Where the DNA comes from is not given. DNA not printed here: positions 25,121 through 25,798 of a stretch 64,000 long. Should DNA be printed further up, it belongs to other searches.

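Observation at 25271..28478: RpoD-like sigma-70 gene bracketed by three DUF2294 paralogues and a small CxxC zinc-finger gene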

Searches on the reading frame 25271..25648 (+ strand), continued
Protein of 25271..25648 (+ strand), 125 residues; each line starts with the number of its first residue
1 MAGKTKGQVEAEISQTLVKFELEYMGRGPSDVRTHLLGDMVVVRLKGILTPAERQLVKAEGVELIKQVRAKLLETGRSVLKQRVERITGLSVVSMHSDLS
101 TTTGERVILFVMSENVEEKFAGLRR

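Call 43: find_encoding_contigs(protein=P0227, flank=6000, max_places=4)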
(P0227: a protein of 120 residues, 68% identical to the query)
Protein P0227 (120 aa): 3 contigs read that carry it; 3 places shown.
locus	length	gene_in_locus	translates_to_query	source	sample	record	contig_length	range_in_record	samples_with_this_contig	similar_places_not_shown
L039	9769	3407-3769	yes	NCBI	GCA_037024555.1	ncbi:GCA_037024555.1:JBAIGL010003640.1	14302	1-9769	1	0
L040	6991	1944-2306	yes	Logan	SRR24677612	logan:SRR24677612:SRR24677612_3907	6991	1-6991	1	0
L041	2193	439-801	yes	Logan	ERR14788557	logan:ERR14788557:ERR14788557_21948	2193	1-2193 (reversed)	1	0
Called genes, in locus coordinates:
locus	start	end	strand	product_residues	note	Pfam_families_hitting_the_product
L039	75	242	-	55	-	PF00226:DnaJ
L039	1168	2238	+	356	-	PF02233:PNTB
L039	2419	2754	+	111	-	-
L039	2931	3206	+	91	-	PF00689:Cation_ATPase_C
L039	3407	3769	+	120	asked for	PF10057:MpsC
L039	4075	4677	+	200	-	-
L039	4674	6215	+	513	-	PF00496:SBP_bac_5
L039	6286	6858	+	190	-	PF00496:SBP_bac_5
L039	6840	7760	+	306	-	PF19300:BPD_transp_1_N, PF00528:BPD_transp_1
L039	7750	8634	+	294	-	PF00528:BPD_transp_1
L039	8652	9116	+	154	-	PF10057:MpsC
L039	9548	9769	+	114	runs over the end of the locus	-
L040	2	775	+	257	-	?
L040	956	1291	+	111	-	-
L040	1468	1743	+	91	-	PF00689:Cation_ATPase_C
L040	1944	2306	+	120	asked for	PF10057:MpsC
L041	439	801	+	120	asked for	PF10057:MpsC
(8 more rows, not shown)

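Call 51: predict_structure(alignment_id=A5)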
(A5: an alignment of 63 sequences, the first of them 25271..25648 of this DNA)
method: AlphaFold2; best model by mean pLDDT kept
length: 125 residues; sequences in the alignment: 63
mean_pLDDT: 89.5   pTM: 0.82
mean pLDDT of the five models: 89.5, 89.0, 88.6, 88.0, 86.4
residues with pLDDT >= 90: 76; 70-90: 44; 50-70: 3; < 50: 2
segments of 3 or more residues with pLDDT < 50: none
pLDDT, mean of each block of 10 residues (from residue 1): 84 96 87 97 93 81 81 89 97 95 93 96 60
secondary structure, 60 per line:
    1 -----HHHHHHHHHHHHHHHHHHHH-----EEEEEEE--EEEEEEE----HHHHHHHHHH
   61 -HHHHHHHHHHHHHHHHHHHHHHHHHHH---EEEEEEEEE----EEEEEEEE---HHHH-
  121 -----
elements in order: H6-25 E31-37 E40-46 H51-60 H62-88 E92-100 E105-112 H116-119

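Call 54: fold_search(model_id=the predicted structure, library=pdb)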
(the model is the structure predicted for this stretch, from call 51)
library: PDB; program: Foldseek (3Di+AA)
matches with E <= 10: 627; with E <= 0.001: 0
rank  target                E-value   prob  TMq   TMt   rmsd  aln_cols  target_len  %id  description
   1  7yh3_C                1.9e-02  0.80  0.36  0.31   8.0       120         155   12  TRAPPC3 from Thorarchaeota SMTZ1-45 (released 2023-07-19)
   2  8hfr_Xc               2.1e-02  0.80  0.27  0.27   6.6        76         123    6  NPC-trapped pre-60S particle (released 2023-04-12)
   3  9dd2                  2.2e-02  0.87  0.33  0.18   6.5        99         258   19  Crystal Structure of Designed allosteric facilitated dissociation switch AS5 (released 2025-08-20)
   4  8ova_BX               3.8e-02  0.84  0.30  0.31  10.3        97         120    6  CRYO-EM STRUCTURE OF TRYPANOSOMA BRUCEI PROCYCLIC FORM 80S RIBOSOME : PARENTAL STRAIN (released 2023-11-29)
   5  4uje_CX               4.3e-02  0.82  0.30  0.31  10.3        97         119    8  Regulation of the mammalian elongation cycle by 40S subunit rolling: a eukaryotic-specific ribosome rearrangement (released 2014-07-16)
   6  9znf_AR               5.0e-02  0.94  0.34  0.51   4.7        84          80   11  Cryo-EM structure of the Methanosarcina acetivorans 70S ribosome in complex with SriA and SriB (released 2026-01-28)
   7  2ww9_K                5.7e-02  0.54  0.28  0.39  10.6       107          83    7  Cryo-EM structure of the active yeast Ssh1 complex bound to the yeast 80S ribosome (released 2009-12-08)
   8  8ir1_g                6.9e-02  0.75  0.30  0.33  10.5       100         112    8  human nuclear pre-60S ribosomal particle - State A (released 2023-08-09)
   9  6ylg_X                7.4e-02  0.60  0.31  0.28   9.6       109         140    6  Rix1-Rea1 pre-60S particle - 60S core, body 1 (rigid body refinement) (released 2020-07-29)
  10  9i1w_LX               7.4e-02  0.35  0.27  0.28   7.9        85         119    9  High resolution structure of the thermophilic 60S ribosomal subunit of Chaetomium thermophilum (released 2025-12-17)
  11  9axt_Bj               7.9e-02  0.69  0.29  0.30  11.8        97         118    7  Non-translating S. pombe ribosome (released 2024-10-16)
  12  5it7_XX               7.9e-02  0.57  0.29  0.30  11.7       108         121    8  Structure of the Kluyveromyces lactis 80S ribosome in complex with the cricket paralysis virus IRES and eEF2 (released 2016-05-18)
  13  7yh3_D                7.9e-02  0.57  0.37  0.31   8.8       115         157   12  TRAPPC3 from Thorarchaeota SMTZ1-45 (released 2023-07-19)
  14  6skf_BW               8.5e-02  0.75  0.37  0.51   6.9       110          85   12  Cryo-EM Structure of T. kodakarensis 70S ribosome (released 2020-07-29)
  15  9nri_BT               8.5e-02  0.72  0.31  0.45   7.7        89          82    9  Methanosarcina acetivorans 50S subunit obtained from acetate-grown cells (released 2025-09-24)
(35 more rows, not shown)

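Call 71: search_protein_families(library=pfam, proteins=[L029:4694-5056:+, L029:2803-3039:+, L039:4075-4677:+, L039:8652-9116:+, L027:8495-9076:+, L029:3888-4253:+, L027:6819-7217:+, L029:4351-4752:+, L027:7220-8491:+], max_evalue=0.05)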
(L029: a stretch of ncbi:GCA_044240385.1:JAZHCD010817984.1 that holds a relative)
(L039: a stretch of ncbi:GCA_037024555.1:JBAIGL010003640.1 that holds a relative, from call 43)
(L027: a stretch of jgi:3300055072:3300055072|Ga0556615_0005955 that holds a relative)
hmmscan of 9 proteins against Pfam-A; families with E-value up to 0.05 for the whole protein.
L029:4694-5056:+ (120 aa): 0 families

L029:2803-3039:+ (78 aa): 0 families

L039:4075-4677:+ (200 aa): 0 families

L039:8652-9116:+ (154 aa): 1 family
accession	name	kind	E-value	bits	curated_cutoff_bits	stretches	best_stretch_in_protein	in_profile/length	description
PF10057.14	MpsC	-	4.5e-10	40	23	1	42-148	3-109/111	Na+-translocating membrane potential-generating system (MpsC)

L027:8495-9076:+ (193 aa): 1 family
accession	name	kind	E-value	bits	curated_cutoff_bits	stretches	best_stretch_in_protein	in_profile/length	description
PF00484.24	Pro_CA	-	0.00016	22.4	25.7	1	48-136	2-100/156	Carbonic anhydrase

L029:3888-4253:+ (121 aa): 2 families
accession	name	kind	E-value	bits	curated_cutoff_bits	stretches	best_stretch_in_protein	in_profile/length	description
PF10057.14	MpsC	-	4e-07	30.5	23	1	5-110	4-109/111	Na+-translocating membrane potential-generating system (MpsC)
PF03255.19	ACCA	-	0.033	13.8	23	1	2-77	7-82/310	Acetyl co-enzyme A carboxylase carboxyltransferase-like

L027:6819-7217:+ (132 aa): 1 family
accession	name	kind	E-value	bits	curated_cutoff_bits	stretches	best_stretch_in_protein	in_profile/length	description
PF01258.23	zf-dskA_traR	-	4.2e-15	55.9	24.9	1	84-119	1-36/36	Prokaryotic dksA/traR C4-type zinc finger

L029:4351-4752:+ (133 aa): 1 family
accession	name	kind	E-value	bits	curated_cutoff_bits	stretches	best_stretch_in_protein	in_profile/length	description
PF01258.23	zf-dskA_traR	-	4.9e-12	46.1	24.9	1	93-127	1-35/36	Prokaryotic dksA/traR C4-type zinc finger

L027:7220-8491:+ (423 aa): 5 families
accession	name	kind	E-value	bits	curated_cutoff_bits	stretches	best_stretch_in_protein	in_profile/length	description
PF04542.20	Sigma70_r2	-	5.4e-19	68.2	24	1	193-263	2-71/71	Sigma-70 region 2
PF04545.22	Sigma70_r4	-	4e-17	61.9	24.1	1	359-411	1-49/50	Sigma-70, region 4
PF04539.22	Sigma70_r3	-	4.7e-15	55.9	25.3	1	274-344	3-75/78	Sigma-70 region 3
PF00140.25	Sigma70_r1_2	-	1.4e-07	31.8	22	1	15-47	1-33/34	Sigma-70 factor, region 1.2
PF04218.19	CENP-B_N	-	0.04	14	21.2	0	292-313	23-44/53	CENP-B N-terminal DNA-binding domain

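Call 90: search_protein_families(library=padloc, proteins=[window:25271-25648:+], max_evalue=0.01)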
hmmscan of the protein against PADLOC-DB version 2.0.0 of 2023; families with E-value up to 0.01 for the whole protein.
window:25271-25648:+ (125 aa): 0 families
